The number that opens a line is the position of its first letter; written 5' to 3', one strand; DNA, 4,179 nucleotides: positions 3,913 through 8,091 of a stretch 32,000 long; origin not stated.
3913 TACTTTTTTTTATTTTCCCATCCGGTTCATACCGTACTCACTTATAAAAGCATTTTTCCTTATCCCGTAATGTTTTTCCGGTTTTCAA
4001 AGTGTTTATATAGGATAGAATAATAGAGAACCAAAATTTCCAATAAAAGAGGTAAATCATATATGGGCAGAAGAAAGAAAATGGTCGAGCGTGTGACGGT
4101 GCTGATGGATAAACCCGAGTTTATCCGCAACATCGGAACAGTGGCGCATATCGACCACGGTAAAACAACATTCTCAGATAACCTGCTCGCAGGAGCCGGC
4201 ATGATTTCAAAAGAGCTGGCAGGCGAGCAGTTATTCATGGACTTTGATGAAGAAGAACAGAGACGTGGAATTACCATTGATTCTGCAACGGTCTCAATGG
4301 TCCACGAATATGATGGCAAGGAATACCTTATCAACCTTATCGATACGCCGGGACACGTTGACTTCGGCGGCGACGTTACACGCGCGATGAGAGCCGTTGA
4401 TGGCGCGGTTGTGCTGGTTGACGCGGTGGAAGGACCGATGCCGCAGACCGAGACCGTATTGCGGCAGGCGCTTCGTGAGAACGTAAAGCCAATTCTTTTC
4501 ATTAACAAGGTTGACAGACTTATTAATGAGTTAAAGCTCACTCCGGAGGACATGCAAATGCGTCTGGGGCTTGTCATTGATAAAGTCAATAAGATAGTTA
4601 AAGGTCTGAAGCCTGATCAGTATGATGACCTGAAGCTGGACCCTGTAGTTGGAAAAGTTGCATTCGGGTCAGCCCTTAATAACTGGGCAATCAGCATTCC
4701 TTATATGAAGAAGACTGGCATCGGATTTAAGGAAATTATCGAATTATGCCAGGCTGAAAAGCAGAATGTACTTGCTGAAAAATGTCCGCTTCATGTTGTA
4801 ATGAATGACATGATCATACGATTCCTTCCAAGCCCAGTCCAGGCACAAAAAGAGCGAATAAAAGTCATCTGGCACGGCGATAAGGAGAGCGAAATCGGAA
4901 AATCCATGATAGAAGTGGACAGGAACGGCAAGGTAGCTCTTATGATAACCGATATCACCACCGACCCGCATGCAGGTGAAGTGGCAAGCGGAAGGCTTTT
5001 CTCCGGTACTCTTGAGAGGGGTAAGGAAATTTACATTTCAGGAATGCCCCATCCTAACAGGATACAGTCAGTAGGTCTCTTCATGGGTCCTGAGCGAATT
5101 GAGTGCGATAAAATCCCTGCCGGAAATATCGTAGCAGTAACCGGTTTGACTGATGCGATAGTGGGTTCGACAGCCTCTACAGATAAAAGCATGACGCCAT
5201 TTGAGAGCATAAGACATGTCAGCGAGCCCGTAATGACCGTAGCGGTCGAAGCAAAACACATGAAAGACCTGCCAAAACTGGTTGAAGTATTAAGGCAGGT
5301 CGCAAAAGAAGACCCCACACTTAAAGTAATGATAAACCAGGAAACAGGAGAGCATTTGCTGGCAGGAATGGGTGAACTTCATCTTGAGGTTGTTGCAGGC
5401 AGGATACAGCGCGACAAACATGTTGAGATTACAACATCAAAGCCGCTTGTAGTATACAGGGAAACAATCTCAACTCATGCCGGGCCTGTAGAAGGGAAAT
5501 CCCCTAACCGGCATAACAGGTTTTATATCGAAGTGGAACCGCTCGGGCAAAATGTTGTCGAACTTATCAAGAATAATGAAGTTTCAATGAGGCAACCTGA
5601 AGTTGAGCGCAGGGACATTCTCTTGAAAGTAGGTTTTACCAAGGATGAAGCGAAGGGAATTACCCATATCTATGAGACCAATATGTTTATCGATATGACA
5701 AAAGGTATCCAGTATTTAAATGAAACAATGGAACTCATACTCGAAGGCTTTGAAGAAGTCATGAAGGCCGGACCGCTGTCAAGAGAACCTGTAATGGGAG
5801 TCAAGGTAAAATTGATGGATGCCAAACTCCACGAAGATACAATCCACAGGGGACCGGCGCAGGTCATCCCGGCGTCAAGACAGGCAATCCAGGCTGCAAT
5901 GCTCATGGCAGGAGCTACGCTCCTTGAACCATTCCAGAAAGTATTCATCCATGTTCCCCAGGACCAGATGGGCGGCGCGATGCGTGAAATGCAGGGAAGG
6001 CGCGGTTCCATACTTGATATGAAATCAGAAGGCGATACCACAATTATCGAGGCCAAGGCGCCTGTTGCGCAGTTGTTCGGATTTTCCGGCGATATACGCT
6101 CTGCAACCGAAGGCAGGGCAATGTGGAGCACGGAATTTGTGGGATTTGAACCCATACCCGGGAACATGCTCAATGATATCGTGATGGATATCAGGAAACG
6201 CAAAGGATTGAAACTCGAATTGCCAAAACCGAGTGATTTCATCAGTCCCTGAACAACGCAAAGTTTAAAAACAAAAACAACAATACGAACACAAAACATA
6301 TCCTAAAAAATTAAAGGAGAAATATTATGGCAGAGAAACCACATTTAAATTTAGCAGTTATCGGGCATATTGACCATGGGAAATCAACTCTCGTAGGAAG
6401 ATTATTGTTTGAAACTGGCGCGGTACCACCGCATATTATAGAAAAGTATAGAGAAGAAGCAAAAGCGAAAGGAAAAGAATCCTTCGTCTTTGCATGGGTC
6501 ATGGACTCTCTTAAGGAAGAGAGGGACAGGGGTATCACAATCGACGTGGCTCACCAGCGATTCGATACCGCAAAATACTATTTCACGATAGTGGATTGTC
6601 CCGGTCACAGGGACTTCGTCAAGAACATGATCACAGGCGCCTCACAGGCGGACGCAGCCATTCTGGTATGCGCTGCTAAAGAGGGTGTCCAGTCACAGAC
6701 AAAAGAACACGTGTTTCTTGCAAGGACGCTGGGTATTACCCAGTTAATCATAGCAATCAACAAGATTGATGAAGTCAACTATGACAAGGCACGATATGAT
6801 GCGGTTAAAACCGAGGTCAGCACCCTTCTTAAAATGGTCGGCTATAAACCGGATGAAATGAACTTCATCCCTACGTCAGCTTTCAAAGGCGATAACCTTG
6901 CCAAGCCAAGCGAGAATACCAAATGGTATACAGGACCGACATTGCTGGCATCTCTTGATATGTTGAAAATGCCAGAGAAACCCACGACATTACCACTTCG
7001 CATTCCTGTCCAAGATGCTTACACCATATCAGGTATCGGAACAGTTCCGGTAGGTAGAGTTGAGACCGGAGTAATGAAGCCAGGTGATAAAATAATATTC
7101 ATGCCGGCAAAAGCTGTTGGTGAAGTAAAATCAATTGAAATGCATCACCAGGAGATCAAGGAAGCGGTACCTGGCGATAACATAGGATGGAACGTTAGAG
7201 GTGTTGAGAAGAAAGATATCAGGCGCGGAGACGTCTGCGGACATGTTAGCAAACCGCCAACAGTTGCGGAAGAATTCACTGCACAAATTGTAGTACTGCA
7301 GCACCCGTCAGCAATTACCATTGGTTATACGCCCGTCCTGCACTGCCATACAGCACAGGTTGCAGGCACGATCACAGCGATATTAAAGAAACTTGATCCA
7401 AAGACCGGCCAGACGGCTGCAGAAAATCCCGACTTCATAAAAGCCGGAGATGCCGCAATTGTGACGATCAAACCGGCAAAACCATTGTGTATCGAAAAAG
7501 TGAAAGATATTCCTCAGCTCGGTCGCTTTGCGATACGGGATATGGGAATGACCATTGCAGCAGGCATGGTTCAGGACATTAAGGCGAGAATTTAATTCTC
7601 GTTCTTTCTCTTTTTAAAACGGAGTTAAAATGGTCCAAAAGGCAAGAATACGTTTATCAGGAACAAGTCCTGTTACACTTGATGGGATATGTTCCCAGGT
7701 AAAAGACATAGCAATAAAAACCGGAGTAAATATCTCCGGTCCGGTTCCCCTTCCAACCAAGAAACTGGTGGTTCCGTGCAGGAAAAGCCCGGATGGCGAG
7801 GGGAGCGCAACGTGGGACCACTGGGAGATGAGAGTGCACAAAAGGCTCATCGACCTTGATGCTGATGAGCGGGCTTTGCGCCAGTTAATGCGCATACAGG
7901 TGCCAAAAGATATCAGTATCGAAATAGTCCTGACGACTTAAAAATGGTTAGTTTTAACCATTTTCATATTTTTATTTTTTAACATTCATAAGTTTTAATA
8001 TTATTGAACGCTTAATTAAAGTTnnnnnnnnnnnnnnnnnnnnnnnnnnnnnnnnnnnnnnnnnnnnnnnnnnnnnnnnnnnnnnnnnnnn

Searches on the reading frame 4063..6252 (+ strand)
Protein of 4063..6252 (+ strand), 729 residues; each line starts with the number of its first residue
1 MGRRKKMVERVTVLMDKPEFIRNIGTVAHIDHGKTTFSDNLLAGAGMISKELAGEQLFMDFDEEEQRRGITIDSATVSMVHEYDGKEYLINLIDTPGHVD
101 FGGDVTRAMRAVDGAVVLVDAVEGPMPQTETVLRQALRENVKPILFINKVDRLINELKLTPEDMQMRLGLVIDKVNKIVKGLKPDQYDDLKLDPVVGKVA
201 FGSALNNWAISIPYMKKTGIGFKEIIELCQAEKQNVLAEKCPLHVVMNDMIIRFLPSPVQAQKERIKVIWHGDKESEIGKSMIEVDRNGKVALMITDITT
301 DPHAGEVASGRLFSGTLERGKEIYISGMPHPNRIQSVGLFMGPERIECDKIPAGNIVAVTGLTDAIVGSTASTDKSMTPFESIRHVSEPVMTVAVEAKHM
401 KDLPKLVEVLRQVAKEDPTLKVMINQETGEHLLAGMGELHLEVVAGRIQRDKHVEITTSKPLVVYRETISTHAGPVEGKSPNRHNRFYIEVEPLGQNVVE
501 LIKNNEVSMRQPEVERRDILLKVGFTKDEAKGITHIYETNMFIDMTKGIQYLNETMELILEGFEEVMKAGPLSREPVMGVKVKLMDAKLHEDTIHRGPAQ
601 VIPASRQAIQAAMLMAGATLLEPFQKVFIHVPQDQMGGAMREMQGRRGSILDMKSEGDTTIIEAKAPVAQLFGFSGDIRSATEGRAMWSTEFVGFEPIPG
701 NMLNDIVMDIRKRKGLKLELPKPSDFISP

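Call 9: search_protein_families(library=pfam, proteins=[window:4063-6252:+], max_evalue=0.001)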
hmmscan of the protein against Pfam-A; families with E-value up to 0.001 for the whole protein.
window:4063-6252:+ (729 aa): 6 families
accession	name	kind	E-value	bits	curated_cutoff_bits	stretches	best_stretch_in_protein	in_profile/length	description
PF00009.33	GTP_EFTU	-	1.9e-55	187.8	26.5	1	21-224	3-177/188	Elongation factor Tu GTP binding domain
PF03764.24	EFG_IV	-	5e-30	104.2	24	1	507-616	3-120/121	Elongation factor G, domain IV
PF00679.30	EFG_C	-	7.9e-26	90.4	27.9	1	620-705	2-88/89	Elongation factor G C-terminus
PF14492.12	EFG_III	-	5.8e-24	84.4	27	1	386-459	1-74/75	Elongation Factor G, domain III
PF03144.31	GTP_EFTU_D2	-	1.5e-14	54.6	30.3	1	305-371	1-72/73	Elongation factor Tu domain 2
PF22042.2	EF-G_D2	-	3.4e-12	46.7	27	1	293-364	4-73/84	Elongation factor G domain 2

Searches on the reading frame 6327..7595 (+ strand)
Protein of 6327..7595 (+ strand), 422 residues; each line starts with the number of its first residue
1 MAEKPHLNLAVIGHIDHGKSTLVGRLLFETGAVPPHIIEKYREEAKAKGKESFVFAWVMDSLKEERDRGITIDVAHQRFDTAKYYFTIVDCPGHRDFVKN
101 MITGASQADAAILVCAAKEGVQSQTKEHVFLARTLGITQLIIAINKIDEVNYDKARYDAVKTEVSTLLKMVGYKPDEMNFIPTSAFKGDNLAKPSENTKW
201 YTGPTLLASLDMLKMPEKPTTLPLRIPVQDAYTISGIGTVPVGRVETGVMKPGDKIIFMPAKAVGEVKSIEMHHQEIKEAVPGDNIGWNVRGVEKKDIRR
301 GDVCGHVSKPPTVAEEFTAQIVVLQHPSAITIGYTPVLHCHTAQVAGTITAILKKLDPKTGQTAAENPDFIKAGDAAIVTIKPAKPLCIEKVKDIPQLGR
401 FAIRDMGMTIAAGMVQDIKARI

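Call 9: search_protein_families(library=pfam, proteins=[window:6327-7595:+], max_evalue=0.001)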
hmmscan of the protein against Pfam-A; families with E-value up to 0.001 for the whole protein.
window:6327-7595:+ (422 aa): 6 families
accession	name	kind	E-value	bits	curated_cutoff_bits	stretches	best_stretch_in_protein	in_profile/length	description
PF00009.33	GTP_EFTU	-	7.6e-61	205.4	26.5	1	4-192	1-176/188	Elongation factor Tu GTP binding domain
PF22594.2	GTP-eEF1A_C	-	4.7e-39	133.3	27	1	316-416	1-101/101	GTP-eEF1A C-terminal domain-like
PF03143.23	GTP_EFTU_D3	-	1.1e-30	106.4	27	1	311-418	2-105/106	Elongation factor Tu C-terminal domain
PF03144.31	GTP_EFTU_D2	-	1e-20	74.3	30.3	1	238-304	1-72/73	Elongation factor Tu domain 2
PF14578.12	GTP_EFTU_D4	-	1e-06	29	23.8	1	241-303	20-84/86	Elongation factor Tu domain 4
PF01926.29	MMR_HSR1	-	9.3e-06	26.2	21.9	0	49-146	11-113/113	50S ribosome-binding GTPase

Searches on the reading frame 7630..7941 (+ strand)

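Call 9: search_protein_families(library=pfam, proteins=[window:7630-7941:+], max_evalue=0.001)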
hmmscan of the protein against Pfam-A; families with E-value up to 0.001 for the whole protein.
window:7630-7941:+ (103 aa): 1 family
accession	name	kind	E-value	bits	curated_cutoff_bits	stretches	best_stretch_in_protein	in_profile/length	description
PF00338.27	Ribosomal_S10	-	9.5e-28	96.8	21.2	1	6-99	1-97/98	Ribosomal protein S10p/S20e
